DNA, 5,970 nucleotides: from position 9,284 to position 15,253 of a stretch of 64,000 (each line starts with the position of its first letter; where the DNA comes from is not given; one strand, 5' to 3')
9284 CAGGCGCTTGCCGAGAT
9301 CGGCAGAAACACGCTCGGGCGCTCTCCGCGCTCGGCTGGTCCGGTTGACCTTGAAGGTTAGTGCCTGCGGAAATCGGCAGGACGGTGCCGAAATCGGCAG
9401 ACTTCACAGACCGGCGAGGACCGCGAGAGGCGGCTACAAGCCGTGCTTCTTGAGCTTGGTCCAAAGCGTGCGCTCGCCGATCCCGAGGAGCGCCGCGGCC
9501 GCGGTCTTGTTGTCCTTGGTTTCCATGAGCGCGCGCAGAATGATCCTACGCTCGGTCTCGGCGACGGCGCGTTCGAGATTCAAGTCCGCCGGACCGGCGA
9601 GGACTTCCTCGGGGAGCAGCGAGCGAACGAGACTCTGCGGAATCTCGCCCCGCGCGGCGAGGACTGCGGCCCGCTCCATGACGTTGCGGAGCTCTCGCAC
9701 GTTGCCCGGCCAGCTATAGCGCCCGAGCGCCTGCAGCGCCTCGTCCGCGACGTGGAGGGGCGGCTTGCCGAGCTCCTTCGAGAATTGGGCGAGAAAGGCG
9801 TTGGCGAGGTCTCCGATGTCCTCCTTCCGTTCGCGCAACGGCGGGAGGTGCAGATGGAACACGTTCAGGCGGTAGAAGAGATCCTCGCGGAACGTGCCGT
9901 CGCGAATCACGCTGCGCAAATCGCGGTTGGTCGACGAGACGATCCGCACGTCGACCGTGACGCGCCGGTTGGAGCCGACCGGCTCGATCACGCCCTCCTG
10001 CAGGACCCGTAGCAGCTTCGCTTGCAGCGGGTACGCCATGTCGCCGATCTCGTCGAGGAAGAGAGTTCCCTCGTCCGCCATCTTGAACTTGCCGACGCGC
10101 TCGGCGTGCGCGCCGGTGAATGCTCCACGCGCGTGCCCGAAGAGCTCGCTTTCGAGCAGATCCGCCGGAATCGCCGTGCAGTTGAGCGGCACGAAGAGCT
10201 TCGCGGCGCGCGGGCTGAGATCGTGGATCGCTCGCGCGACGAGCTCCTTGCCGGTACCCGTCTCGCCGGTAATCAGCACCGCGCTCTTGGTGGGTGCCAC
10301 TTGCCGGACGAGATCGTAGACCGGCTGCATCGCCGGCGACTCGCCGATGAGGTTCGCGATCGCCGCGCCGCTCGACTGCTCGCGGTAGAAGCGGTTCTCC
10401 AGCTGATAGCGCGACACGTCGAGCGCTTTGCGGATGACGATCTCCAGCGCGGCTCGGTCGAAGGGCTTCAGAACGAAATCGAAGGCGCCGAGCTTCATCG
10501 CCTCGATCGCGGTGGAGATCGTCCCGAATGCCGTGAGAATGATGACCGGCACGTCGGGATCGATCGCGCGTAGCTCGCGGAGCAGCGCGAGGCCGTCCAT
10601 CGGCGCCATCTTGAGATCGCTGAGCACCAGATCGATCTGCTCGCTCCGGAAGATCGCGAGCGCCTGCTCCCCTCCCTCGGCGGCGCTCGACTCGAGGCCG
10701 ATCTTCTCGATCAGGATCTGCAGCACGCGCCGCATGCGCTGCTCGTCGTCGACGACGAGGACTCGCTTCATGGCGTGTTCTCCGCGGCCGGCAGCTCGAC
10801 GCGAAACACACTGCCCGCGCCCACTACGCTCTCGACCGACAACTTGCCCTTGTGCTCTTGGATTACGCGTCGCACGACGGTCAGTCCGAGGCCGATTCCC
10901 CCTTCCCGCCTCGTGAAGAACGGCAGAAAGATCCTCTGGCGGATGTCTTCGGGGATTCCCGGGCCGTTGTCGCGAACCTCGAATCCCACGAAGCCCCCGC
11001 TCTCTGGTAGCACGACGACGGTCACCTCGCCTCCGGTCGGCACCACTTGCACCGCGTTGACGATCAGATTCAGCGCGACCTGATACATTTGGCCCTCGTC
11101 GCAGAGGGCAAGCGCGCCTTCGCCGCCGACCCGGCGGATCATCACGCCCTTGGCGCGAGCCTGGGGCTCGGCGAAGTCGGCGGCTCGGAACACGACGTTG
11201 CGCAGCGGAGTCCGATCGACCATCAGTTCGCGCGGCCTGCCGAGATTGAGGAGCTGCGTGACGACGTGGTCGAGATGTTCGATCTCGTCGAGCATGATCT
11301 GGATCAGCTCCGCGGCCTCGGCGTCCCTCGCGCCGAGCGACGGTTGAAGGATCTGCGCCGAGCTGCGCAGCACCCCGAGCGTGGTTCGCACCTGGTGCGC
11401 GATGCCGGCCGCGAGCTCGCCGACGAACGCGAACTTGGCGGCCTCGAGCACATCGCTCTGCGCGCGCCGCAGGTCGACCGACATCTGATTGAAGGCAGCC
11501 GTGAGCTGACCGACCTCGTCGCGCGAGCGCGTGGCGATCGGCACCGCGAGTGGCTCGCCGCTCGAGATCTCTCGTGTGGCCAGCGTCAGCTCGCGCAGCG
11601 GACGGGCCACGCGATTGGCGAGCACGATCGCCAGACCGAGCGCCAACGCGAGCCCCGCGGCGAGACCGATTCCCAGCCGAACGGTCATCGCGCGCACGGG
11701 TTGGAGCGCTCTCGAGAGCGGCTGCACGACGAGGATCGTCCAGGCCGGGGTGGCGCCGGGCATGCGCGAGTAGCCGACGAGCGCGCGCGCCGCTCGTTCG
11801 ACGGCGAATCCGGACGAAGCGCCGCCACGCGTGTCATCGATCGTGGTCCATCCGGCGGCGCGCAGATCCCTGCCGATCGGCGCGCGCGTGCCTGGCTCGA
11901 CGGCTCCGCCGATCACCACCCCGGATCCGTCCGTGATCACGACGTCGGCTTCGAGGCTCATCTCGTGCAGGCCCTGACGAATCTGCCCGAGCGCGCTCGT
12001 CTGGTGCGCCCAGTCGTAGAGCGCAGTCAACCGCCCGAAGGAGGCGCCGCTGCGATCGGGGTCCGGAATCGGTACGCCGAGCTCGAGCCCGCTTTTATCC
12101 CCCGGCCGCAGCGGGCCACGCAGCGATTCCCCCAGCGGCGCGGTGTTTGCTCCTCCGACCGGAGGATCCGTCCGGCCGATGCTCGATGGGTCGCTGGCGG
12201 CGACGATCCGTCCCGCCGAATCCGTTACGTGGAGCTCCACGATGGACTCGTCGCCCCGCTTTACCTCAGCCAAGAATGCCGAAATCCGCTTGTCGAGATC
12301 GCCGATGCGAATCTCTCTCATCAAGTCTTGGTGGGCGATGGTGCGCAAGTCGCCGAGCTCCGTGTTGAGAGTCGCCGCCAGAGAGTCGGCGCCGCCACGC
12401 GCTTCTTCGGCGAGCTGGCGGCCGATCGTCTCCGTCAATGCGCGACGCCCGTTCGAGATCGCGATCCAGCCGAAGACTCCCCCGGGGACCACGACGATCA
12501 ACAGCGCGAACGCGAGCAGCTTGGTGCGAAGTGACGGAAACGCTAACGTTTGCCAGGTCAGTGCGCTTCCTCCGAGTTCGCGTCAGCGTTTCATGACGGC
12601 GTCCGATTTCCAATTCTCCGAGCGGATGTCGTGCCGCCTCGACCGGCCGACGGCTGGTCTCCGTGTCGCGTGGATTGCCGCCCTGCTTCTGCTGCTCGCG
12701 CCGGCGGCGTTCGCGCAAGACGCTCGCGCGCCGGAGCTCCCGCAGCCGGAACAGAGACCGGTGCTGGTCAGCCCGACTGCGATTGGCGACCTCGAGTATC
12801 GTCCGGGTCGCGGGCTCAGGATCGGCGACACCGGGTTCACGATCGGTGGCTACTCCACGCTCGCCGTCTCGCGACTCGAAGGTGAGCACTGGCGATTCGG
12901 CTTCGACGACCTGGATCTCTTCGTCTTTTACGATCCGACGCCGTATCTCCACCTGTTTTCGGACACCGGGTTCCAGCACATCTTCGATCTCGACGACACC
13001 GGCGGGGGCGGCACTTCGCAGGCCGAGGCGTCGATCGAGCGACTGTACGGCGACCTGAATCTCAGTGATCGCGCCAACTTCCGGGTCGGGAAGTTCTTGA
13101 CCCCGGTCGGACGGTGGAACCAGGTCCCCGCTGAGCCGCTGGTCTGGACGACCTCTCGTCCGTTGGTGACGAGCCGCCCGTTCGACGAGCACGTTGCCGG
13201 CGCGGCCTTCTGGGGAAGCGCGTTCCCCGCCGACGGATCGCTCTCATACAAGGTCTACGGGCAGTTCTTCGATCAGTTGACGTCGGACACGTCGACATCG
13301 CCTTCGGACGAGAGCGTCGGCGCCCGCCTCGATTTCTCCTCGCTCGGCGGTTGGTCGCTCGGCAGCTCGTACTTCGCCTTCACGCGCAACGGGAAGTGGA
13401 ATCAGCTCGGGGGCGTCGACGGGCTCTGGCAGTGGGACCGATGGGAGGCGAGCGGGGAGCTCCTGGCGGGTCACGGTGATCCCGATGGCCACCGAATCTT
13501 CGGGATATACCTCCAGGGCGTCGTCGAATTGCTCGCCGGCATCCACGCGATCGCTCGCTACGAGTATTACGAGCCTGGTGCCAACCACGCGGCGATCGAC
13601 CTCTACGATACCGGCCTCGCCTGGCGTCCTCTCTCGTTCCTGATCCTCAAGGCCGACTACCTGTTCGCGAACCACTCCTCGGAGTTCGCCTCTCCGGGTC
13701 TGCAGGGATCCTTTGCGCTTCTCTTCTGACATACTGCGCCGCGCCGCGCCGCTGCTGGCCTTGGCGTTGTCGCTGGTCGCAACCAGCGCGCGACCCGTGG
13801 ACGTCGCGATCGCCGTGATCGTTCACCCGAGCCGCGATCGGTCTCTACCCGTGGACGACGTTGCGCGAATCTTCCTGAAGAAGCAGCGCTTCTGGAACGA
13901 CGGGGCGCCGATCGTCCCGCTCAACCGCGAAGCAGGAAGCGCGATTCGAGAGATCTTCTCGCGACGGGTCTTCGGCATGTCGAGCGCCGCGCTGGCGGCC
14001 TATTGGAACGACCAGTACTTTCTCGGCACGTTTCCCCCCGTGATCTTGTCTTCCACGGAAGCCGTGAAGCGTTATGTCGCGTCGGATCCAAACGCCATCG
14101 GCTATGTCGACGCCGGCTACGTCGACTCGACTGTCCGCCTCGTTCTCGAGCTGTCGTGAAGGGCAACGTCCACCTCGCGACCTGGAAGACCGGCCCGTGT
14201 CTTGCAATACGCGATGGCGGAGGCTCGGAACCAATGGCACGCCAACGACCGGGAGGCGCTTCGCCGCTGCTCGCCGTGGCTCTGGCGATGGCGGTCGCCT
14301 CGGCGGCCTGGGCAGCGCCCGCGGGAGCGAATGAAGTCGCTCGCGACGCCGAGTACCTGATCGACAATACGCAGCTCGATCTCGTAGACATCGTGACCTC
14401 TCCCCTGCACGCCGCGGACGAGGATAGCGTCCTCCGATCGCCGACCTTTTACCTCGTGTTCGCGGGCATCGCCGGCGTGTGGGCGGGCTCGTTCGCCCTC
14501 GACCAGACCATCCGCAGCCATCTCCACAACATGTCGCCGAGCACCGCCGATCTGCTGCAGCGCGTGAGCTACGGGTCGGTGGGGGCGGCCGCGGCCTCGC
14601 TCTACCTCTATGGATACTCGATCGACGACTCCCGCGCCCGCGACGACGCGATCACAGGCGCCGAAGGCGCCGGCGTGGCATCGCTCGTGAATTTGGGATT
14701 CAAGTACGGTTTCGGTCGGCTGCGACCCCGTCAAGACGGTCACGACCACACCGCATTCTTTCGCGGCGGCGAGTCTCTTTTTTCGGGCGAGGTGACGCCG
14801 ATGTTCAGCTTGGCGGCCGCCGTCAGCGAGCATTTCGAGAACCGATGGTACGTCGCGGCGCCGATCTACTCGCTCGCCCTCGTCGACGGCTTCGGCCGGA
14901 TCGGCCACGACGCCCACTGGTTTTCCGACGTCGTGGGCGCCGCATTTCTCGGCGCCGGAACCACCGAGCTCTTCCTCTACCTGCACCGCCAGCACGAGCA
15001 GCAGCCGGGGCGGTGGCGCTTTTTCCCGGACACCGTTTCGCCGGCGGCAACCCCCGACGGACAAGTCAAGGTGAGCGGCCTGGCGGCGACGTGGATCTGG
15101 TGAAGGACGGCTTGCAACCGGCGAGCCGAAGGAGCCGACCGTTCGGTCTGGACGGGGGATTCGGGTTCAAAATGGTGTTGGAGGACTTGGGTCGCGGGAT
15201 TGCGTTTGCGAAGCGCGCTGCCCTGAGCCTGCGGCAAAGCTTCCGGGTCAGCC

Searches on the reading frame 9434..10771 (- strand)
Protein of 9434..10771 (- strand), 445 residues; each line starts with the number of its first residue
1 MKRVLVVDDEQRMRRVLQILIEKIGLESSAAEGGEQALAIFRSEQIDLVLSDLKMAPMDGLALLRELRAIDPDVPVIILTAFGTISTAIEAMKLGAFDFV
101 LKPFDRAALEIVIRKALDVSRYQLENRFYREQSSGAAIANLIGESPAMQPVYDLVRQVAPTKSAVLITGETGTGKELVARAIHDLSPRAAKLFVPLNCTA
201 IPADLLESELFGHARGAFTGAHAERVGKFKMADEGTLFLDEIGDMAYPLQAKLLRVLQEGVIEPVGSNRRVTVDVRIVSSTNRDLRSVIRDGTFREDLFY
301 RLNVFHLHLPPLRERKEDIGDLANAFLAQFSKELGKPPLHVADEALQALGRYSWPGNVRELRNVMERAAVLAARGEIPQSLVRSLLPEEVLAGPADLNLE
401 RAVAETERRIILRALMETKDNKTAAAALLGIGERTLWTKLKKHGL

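Call 4: search_protein_families(library=pfam, proteins=[window:9434-10771:-])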
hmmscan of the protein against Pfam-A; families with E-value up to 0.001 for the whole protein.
window:9434-10771:- (445 aa): 8 families
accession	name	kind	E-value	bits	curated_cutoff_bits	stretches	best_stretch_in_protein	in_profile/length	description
PF00158.32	Sigma54_activat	-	1e-70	237.3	20.2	1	141-307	1-167/168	Sigma-54 interaction domain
PF00072.30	Response_reg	-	5e-30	104.4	30.2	1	4-112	1-109/111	Response regulator receiver domain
PF25601.1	AAA_lid_14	-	3.3e-23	81.8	27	1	313-382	1-70/87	AAA+ ATPase lid domain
PF14532.12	Sigma54_activ_2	-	1.8e-22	80.5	25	1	142-312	1-138/138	Sigma-54 interaction domain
PF02954.25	HTH_8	-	1e-09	38.4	22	1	403-443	2-42/42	Bacterial regulatory protein, Fis family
PF07728.20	AAA_5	-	7e-05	23.3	22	1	165-283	2-123/139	AAA domain (dynein-related subfamily)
PF13191.12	AAA_16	-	0.00051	21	32.6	0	149-206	10-73/167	AAA ATPase domain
PF01078.27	Mg_chelatase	-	0.00066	19.6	20.3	0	220-267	93-140/207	Magnesium chelatase, subunit ChlI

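Call 5: search_protein_families(library=ncbifam, proteins=[window:9434-10771:-])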
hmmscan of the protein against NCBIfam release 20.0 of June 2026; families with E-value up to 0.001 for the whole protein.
window:9434-10771:- (445 aa): 122 families (the best 25 are shown)
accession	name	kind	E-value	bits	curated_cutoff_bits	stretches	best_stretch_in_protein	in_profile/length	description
NF008469.0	PRK11361.1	equivalog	3.3e-140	467.8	714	1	2-444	5-455/461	acetoacetate metabolism transcriptional regulator AtoC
TIGR01818.1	ntrC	equivalog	8.2e-133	443.6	558.6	1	4-386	1-381/463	nitrogen regulation protein NR(I)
TIGR02915.1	PEP_resp_reg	equivalog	1.3e-127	426.4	502.6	1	4-445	1-444/445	PEP-CTERM-box response regulator transcription factor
NF007689.0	PRK10365.1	equivalog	9.9e-118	393.7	760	1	4-441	8-440/441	sigma-54-dependent response regulator transcription factor ZraR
NF008176.1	PRK10923.1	equivalog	1e-117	393.6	620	1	3-377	5-376/469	nitrogen regulation protein NR(I)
NF041946.1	LuxO_transreg_Vib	equivalog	1.5e-117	393.2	800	1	7-393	2-387/463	quorum-sensing sigma-54 dependent transcriptional regulator LuxO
NF011695.0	PRK15115.1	equivalog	1.5e-116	389.8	763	1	3-443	8-436/445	two-component system response regulator GlrR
NF041552.1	TF_PrdR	equivalog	1.4e-110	370.3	795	1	129-443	259-576/577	sigma-54 dependent transcriptional regulator PrdR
NF051870.1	NAssimRespRegNtrX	equivalog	1.6e-109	366.8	600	1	2-395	2-390/452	nitrogen assimilation response regulator NtrX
TIGR01817.1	nifA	equivalog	1e-108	364.5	528.85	1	131-381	188-437/534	nif-specific transcriptional activator NifA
NF003451.0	PRK05022.1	equivalog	4.8e-103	345.6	476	1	122-437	173-502/512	nitric oxide reductase transcriptional regulator NorR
NF050807.1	TransRegFlbDCaul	equivalog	6e-103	345.1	750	1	12-442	12-437/454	sigma-54-dependent transcriptional regulator FlbD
NF038308.1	RNA_repair_RtcR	equivalog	2.5e-101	340.1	650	1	84-441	122-514/530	RNA repair transcriptional activator RtcR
NF049963.1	RespRegFlgRCampy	domain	2.7e-97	326.4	750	1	4-443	3-427/429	fla regulon two-component system response regulator FlgR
NF011958.0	PRK15429.1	equivalog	4.4e-95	319.7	830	1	136-444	376-685/692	formate hydrogenlyase transcriptional activator FlhA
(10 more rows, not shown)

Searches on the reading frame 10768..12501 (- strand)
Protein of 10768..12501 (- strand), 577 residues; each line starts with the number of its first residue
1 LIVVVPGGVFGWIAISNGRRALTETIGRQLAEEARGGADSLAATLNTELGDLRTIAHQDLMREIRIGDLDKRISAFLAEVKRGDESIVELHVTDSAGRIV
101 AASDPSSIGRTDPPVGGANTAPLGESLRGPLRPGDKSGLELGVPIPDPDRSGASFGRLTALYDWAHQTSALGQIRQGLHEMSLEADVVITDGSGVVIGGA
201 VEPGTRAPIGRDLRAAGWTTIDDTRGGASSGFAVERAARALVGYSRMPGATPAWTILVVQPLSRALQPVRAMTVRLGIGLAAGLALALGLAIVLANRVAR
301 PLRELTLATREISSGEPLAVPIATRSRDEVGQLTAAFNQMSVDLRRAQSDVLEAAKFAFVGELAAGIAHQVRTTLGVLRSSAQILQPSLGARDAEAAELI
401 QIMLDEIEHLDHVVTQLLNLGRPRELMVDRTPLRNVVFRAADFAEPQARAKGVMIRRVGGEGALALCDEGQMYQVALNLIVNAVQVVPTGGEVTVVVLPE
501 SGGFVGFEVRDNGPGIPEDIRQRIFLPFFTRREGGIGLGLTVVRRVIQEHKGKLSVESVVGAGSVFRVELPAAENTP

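Call 4: search_protein_families(library=pfam, proteins=[window:10768-12501:-])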
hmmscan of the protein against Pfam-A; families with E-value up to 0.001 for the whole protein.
window:10768-12501:- (577 aa): 3 families
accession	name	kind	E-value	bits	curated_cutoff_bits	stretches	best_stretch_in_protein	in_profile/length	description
PF02518.31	HATPase_c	-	4e-25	88.9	26.4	1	468-573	2-110/111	Histidine kinase-, DNA gyrase B-, and HSP90-like ATPase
PF00672.30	HAMP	-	8.3e-15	55.3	25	1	293-345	1-52/53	HAMP domain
PF00512.31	HisKA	-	1.7e-09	38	26.9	1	361-424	3-64/66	His Kinase A (phospho-acceptor) domain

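Call 5: search_protein_families(library=ncbifam, proteins=[window:10768-12501:-])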
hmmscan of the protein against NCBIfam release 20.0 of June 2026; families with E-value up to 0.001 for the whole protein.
window:10768-12501:- (577 aa): 83 families (the best 25 are shown)
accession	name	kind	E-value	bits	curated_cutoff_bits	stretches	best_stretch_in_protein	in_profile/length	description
NF008468.0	PRK11360.1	equivalog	5.2e-55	187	646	1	345-575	381-611/616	two-component system sensor histidine kinase AtoS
NF007688.0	PRK10364.1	equivalog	7.5e-45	153.5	479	1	348-573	228-452/460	two-component system sensor histidine kinase ZraS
NF033092.0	HK_WalK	equivalog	5.5e-38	130.9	725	2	364-571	376-593/594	cell wall metabolism sensor histidine kinase WalK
NF010411.0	PRK13837.1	equivalog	4.1e-35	121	647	1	353-575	443-678/828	two-component system VirA-like sensor kinase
NF046044.1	PnpS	equivalog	9.5e-34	117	400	1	365-571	175-390/390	two-component system histidine kinase PnpS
NF040691.1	MtrAB_MtrB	equivalog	9.9e-32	110.6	450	1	253-574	167-494/507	MtrAB system histidine kinase MtrB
TIGR02966.1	phoR_proteo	equivalog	3.7e-30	105.1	334.2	1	364-569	118-332/333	phosphate regulon sensor histidine kinase PhoR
NF052574.1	HisKinEspCMyxo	equivalog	3.6e-29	101.5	1200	1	329-575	387-640/785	serine histidine kinase EspC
NF053867.1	SprKinKinDBac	equivalog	1.4e-28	99.7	775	1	352-574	278-499/500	sporulation kinase KinD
NF008312.0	PRK11100.1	equivalog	4.8e-28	98.2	356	1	267-572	175-474/477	two-component system sensor histidine kinase CreC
NF007004.0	PRK09467.1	equivalog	5.5e-28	98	415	1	285-573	167-437/440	two-component system sensor histidine kinase EnvZ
TIGR01386.1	cztS_silS_copS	subfamily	1.2e-26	93.7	292.55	1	258-571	148-457/457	heavy metal sensor histidine kinase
NF041735.1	hist_kin_RppB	equivalog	1.2e-26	93.6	400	1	364-571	220-438/438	two-component system sensor histidine kinase RppB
NF047496.1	HK_LIC11548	equivalog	6.4e-26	91.3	750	2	284-400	285-401/589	LIC_11548 family sensor histidine kinase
NF006800.0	PRK09303.1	equivalog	2.2e-25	89.4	342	1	343-573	136-378/383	histidine kinase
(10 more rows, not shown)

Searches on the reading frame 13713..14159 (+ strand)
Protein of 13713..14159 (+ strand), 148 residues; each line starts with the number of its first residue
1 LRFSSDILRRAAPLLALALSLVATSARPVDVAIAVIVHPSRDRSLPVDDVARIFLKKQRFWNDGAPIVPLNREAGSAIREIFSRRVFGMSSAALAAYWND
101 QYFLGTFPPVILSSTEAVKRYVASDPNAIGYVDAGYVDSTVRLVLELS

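Call 55: search_protein_families(library=pfam, proteins=[window:13713-14159:+], max_evalue=0.01)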
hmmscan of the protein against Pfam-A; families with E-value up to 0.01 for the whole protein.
window:13713-14159:+ (148 aa): 2 families
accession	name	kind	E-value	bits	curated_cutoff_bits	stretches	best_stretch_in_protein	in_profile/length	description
PF12849.12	PBP_like_2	-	8.7e-08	32.7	27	1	32-137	93-189/267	PBP superfamily domain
PF06474.18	LPAM_MltD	-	0.0092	16.6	24.8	0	2-21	8-27/34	MltD lipid attachment motif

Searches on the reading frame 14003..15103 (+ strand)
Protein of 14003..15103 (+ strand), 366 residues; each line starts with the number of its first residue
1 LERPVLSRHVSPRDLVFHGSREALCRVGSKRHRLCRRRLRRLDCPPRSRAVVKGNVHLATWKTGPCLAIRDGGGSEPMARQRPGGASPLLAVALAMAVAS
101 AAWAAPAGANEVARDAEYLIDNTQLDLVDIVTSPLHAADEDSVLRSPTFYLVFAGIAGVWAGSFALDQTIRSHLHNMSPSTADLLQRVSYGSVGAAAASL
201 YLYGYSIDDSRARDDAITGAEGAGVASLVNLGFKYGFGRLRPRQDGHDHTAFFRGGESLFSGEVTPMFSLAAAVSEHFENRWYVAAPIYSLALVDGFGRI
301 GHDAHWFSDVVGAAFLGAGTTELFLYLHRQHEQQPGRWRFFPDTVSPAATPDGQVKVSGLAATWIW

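Call 55: search_protein_families(library=pfam, proteins=[window:14003-15103:+], max_evalue=0.01)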
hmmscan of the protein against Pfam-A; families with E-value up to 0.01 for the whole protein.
window:14003-15103:+ (366 aa): 1 family
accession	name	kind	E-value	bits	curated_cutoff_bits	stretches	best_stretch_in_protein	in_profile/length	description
PF01569.27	PAP2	-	2.5e-09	37.4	27.2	1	224-329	10-126/130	PAP2 superfamily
